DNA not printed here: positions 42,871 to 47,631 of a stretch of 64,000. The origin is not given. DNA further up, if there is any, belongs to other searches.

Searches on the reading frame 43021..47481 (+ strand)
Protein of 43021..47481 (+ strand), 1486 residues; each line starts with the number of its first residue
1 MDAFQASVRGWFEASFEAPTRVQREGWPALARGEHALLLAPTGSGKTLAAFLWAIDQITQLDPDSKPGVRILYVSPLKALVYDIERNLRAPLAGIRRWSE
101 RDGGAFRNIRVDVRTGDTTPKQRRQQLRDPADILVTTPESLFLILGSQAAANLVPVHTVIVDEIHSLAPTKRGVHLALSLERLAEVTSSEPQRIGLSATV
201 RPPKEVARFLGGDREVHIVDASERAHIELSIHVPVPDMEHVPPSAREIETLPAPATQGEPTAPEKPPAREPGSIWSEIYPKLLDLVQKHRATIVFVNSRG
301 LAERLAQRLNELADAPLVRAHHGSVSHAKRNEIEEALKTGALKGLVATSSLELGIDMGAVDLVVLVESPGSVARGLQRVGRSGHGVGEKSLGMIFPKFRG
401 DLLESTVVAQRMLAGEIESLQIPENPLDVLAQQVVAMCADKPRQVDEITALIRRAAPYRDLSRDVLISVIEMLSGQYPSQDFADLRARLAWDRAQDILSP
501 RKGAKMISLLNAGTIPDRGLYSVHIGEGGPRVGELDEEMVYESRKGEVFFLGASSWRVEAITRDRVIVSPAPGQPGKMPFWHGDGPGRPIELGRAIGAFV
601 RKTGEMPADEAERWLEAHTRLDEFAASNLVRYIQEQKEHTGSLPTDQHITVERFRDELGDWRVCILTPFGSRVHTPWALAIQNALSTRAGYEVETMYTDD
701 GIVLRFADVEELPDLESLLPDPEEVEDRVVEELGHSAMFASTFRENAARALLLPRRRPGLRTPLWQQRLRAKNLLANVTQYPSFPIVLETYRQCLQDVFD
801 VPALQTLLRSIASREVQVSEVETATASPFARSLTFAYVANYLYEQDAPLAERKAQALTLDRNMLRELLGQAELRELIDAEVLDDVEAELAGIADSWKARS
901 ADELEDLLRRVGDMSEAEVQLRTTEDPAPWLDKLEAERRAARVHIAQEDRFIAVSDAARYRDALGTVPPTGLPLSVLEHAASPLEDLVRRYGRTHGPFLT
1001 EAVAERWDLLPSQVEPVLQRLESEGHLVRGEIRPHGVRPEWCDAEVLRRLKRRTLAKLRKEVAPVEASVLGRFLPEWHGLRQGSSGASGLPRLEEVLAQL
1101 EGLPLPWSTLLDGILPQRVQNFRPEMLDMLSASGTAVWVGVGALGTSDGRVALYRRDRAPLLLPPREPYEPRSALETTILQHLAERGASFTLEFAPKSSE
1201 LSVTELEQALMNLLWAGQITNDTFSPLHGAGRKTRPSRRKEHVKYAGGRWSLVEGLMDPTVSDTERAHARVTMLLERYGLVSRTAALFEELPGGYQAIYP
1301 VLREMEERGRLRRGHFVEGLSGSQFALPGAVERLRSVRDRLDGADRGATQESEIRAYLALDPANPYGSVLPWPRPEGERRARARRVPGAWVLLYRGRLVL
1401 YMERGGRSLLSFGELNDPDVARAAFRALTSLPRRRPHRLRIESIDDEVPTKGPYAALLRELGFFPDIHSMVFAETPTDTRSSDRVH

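Call 28: search_protein_families(library=pfam, proteins=[window:43021-47481:+], max_evalue=0.0001)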
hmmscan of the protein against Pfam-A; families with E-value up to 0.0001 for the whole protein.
window:43021-47481:+ (1486 aa): 8 families
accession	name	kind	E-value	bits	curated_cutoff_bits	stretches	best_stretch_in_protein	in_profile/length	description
PF08494.16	DEAD_assoc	-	8.4e-59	199.1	23.5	1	643-830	1-191/191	DEAD/H associated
PF19306.5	WH_Lhr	-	1.7e-47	161.3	27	1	411-578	2-168/168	Large helicase-related protein, winged helix domain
PF23234.1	WH4_Lhr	-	1.8e-32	111.2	27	1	1262-1342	3-83/87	Large helicase-related protein, winged-helix domain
PF00270.35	DEAD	-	2.6e-32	112.3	26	1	20-201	1-161/167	DEAD/DEAH box helicase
PF23236.1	WH2_Lhr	-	2e-18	67.3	27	1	875-978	1-104/105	Large helicase-related protein, winged-helix domain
PF00271.37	Helicase_C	-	3.4e-16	59.9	23.5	1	282-383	6-107/110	Helicase conserved C-terminal domain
PF23235.1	WH3_Lhr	-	2.5e-14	53.8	27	1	1066-1159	2-93/95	Large helicase-related protein, winged-helix domain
PF04851.21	ResIII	-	1.6e-07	31.8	22.5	1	32-200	22-162/164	Type III restriction enzyme, res subunit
